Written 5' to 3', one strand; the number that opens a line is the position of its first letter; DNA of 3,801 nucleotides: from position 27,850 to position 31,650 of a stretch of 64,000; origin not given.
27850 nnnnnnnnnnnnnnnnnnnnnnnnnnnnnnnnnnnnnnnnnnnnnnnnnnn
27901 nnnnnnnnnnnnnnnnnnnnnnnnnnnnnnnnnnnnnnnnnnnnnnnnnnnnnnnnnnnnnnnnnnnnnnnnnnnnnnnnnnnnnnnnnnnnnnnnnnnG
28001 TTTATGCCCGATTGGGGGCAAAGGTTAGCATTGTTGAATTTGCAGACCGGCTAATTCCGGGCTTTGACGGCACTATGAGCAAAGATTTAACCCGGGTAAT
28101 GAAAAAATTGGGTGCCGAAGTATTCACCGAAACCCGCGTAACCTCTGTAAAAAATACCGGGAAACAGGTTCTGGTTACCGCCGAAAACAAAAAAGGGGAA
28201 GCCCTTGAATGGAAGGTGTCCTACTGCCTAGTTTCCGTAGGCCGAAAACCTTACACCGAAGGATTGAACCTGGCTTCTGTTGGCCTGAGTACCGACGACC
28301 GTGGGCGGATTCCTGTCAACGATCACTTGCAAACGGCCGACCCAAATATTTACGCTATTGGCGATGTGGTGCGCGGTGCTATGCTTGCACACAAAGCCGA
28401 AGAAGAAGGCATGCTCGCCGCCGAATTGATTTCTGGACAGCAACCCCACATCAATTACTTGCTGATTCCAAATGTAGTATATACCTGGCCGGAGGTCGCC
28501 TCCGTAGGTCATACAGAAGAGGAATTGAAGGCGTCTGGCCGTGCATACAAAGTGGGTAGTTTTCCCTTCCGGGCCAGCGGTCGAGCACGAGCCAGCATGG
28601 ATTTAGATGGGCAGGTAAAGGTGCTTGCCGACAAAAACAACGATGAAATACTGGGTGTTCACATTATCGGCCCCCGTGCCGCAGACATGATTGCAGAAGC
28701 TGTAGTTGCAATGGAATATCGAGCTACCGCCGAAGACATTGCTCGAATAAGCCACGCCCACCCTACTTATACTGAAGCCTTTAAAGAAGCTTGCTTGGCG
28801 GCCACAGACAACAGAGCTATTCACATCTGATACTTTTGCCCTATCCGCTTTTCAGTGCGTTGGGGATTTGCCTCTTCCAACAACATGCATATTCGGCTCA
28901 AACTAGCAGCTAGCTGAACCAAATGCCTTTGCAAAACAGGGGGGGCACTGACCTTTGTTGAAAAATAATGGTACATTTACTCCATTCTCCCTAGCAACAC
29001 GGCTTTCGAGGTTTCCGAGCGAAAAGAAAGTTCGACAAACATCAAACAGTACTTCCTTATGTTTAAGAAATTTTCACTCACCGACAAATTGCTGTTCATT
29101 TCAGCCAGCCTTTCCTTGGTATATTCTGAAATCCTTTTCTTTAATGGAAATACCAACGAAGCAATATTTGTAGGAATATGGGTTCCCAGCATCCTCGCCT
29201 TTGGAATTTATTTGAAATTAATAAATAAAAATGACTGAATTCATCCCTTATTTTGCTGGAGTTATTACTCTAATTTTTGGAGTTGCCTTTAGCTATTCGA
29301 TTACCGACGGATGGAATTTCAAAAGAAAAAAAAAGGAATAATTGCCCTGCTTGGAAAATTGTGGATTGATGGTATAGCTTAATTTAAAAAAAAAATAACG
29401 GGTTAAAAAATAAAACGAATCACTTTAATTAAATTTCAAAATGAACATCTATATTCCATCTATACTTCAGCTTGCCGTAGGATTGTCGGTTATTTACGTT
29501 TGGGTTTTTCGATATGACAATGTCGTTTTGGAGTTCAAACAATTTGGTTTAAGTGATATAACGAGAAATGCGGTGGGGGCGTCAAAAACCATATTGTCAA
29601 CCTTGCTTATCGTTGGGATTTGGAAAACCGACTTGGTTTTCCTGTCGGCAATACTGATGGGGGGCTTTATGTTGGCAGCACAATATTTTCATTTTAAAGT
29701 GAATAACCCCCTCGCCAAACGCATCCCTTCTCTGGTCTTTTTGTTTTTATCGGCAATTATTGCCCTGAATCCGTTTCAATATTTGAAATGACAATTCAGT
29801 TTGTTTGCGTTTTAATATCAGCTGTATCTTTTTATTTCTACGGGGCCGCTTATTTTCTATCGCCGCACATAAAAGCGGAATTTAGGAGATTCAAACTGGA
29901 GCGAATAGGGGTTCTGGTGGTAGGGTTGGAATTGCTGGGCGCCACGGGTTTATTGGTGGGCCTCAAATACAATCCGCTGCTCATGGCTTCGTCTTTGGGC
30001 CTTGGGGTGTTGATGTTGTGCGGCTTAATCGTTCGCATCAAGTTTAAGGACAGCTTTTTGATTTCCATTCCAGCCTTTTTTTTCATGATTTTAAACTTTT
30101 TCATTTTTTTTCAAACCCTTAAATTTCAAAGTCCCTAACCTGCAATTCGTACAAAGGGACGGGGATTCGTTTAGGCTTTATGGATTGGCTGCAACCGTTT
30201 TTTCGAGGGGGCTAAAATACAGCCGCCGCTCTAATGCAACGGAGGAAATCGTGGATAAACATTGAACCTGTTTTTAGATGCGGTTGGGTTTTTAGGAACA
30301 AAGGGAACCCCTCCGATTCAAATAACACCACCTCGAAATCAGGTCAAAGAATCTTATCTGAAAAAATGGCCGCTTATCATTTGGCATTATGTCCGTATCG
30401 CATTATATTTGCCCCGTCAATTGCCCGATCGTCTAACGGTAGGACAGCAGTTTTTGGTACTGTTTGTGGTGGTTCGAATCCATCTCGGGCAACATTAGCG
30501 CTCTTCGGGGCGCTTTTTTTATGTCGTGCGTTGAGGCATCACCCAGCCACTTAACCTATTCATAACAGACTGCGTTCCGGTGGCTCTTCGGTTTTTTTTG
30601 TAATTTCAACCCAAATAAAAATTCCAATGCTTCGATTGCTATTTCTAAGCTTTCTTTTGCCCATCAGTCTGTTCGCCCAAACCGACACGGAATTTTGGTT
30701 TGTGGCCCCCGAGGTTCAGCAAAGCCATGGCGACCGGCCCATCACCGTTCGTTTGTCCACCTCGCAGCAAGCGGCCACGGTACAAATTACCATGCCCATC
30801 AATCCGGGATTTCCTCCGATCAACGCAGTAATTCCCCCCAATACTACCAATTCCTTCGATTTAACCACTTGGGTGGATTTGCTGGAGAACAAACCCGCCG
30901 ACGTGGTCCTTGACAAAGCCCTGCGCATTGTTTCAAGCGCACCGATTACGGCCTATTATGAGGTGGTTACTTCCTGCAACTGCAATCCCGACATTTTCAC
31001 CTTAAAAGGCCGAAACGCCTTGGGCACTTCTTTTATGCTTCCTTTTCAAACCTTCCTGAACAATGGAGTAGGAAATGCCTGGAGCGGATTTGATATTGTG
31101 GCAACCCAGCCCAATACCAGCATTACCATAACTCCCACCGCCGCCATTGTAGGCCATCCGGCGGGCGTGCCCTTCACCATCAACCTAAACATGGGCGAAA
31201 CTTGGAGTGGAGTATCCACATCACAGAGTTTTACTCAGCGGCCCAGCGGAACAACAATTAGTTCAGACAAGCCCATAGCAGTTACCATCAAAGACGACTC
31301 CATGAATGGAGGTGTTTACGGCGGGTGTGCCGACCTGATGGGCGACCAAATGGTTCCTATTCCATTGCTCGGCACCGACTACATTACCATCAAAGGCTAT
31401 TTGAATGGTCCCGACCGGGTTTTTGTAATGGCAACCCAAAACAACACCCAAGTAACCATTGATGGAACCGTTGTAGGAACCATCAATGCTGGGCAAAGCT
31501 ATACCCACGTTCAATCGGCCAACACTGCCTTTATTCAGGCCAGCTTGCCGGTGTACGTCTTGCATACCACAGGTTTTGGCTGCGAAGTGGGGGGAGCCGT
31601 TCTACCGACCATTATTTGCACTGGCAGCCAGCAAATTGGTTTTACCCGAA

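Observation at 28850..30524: AT-rich islet of four tiny membrane-protein genes wedged between lpdA and tRNA-Gln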

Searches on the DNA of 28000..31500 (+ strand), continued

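Call 76: search_with_rna_model(model_id=R1, sources=[L014, L019, L020, L021, L022, L023, L024, L025, L026, L027, L028, L029, L030, L031, L032, L033, L034, L035, L036, L037, L038, L039, L040, L041, L042, L043, L044, L045, L046, L047, L048, L049, L050, L051, L052, L053, L054, L055, L056, L057, L058, L059, L060, L061, L062, L063, L064, L065, L066, L067, L068, L069, L070, L071, L072, L073, L074, L075, L076, L077, L078, L079, L080, L081, L082, L083, L084, L085, L086, L087, L088, L089, L090, L091, L092, L093, L094, L095, L096, L097, L098, L099, L101, L103, L105, L107], max_evalue=0.01)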
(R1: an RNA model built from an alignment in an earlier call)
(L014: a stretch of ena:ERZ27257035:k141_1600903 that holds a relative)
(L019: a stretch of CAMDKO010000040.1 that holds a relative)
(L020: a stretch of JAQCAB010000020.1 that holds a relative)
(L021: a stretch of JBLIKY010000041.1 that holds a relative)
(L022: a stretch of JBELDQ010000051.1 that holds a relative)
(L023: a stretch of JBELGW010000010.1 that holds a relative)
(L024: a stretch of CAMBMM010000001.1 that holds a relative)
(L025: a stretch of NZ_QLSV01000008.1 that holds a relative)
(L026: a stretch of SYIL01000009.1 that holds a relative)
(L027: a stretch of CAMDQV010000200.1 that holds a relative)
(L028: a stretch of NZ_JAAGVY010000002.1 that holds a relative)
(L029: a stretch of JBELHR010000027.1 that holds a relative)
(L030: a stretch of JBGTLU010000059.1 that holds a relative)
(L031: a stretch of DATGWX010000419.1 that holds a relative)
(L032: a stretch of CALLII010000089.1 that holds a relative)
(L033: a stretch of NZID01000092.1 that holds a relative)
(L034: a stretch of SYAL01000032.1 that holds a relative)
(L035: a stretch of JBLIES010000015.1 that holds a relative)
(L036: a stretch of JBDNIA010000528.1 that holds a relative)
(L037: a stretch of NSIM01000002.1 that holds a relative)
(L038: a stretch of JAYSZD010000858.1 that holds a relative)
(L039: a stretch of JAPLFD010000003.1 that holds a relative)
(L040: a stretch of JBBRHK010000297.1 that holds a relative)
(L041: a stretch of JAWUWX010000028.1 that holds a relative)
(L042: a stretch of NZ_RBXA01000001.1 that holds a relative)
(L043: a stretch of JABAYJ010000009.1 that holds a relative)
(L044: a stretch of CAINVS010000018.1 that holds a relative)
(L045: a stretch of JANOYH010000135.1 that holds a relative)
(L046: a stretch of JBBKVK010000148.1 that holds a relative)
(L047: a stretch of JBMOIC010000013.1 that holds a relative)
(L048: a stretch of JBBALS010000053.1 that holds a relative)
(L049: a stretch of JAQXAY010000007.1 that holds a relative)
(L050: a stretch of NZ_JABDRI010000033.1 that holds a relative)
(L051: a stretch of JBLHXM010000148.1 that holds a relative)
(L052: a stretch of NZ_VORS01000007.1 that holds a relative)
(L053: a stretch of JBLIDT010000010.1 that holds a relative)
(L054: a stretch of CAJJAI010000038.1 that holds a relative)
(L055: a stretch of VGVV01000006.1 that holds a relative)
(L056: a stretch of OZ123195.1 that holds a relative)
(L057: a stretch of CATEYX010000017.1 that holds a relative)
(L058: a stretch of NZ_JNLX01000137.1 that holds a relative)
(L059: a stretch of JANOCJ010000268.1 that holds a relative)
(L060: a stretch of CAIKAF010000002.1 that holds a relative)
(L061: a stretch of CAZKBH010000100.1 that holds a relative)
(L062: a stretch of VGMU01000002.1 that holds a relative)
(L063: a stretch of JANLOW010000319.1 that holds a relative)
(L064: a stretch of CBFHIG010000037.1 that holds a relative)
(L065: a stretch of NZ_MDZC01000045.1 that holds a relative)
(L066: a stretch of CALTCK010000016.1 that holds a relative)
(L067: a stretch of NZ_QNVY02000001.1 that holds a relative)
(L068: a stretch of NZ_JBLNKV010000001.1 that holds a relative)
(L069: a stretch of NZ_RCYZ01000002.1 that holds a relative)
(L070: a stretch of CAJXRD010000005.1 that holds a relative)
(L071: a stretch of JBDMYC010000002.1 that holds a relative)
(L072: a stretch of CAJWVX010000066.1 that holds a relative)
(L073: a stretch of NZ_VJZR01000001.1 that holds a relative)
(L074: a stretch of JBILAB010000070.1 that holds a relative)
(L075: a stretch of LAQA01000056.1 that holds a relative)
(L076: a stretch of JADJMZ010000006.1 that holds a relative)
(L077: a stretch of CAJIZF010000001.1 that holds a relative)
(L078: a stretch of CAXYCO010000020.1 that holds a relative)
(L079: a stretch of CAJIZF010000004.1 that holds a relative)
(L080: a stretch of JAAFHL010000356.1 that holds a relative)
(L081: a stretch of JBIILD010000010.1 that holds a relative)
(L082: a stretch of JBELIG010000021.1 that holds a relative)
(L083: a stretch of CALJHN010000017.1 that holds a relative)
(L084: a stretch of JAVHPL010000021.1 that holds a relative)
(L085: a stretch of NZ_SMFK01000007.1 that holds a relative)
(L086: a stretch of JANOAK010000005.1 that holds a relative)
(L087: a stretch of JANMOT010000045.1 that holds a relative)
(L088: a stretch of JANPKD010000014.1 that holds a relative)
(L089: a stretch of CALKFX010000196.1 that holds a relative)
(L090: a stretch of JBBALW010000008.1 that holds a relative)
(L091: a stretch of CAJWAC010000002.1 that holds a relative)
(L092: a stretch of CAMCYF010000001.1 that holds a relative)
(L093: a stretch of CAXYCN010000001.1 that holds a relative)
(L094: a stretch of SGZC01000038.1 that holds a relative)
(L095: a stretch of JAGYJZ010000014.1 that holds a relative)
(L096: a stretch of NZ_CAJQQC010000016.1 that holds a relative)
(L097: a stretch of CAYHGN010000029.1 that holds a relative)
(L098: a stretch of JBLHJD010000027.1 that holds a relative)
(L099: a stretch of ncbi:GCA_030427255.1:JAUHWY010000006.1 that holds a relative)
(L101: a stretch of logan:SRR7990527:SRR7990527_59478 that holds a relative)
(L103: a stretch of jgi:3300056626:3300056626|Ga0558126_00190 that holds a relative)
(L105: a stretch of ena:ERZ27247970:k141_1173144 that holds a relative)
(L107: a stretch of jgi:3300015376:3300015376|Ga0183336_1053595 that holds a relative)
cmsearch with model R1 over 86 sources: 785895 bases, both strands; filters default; matches with E-value up to 0.01: 27.
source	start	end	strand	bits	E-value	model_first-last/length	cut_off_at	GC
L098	4473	4542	+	98.4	9.3e-23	1-70/70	no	0.41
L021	4462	4531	+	97.8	1.3e-22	1-70/70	no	0.39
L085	4477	4546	+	96.7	2.7e-22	1-70/70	no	0.41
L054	3507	3576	+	94.8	8.6e-22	1-70/70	no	0.43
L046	4369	4436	+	81.2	3.4e-18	1-70/70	no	0.46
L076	4904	4973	+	81.2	3.5e-18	1-70/70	no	0.4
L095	4466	4534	+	79.2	1.1e-17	1-70/70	no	0.38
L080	3051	3118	+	75.7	9.6e-17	1-70/70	no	0.43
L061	4899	4968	+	70.7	2.1e-15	1-70/70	no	0.49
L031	3094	3163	+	66.9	2.1e-14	1-70/70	no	0.4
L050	4895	4962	+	55.3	2.5e-11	1-70/70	no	0.37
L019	4909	4981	+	54.7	3.6e-11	1-70/70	no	0.38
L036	4216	4285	+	51.6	2.4e-10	1-70/70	no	0.34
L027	330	401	+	49.7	7.3e-10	1-70/70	no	0.32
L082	597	663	+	43.2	4e-08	1-70/70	no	0.4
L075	2134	2192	+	42.4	6.3e-08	1-70/70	no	0.24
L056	10084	10151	+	38.4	7.6e-07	1-70/70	no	0.34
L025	4698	4767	+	37.4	1.3e-06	1-70/70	no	0.4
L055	4910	4991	+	35.9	3.4e-06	1-70/70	no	0.33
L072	3950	4018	+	33.2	1.8e-05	1-70/70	no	0.28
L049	4889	4961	+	32.2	3.3e-05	1-70/70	no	0.44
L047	4911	4990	+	32.1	3.4e-05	1-70/70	no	0.34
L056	4911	4990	+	32.1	3.4e-05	1-70/70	no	0.34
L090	4908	4972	+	29.2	0.0002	1-70/70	no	0.35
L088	4923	4989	+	28.5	0.00031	1-70/70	no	0.54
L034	5859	5918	+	27.9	0.00045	1-70/70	no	0.32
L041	4923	4974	+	26.5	0.001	1-70/70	no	0.21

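Call 78: search_rna_families(sources=[L022, L023, L024, L028, L029, L030, L033, L035, L037, L038, L042, L052, L058, L065, L014], threshold=gathering)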
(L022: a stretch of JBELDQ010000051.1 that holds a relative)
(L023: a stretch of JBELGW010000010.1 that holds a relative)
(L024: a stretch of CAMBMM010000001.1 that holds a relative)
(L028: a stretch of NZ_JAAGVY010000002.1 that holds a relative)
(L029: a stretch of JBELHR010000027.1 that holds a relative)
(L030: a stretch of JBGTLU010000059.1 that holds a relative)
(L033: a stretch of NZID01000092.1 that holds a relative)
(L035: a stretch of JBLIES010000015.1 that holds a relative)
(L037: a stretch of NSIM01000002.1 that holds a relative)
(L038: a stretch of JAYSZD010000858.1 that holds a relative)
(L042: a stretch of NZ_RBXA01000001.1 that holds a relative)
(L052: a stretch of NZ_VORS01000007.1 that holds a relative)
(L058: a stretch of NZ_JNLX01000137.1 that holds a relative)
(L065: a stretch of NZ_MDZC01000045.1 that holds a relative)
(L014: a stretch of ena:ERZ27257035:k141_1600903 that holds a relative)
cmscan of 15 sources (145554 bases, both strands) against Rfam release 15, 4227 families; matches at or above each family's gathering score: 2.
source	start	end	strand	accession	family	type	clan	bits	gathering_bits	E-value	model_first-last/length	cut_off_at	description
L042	2978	3056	+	RF01705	Flavo-1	Gene; sRNA;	-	68.2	42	1.9e-12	1-76/76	no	Flavo-1 RNA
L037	5796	5883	-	RF00005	tRNA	Gene; tRNA;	CL00001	50.1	29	2.2e-07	1-71/71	no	tRNA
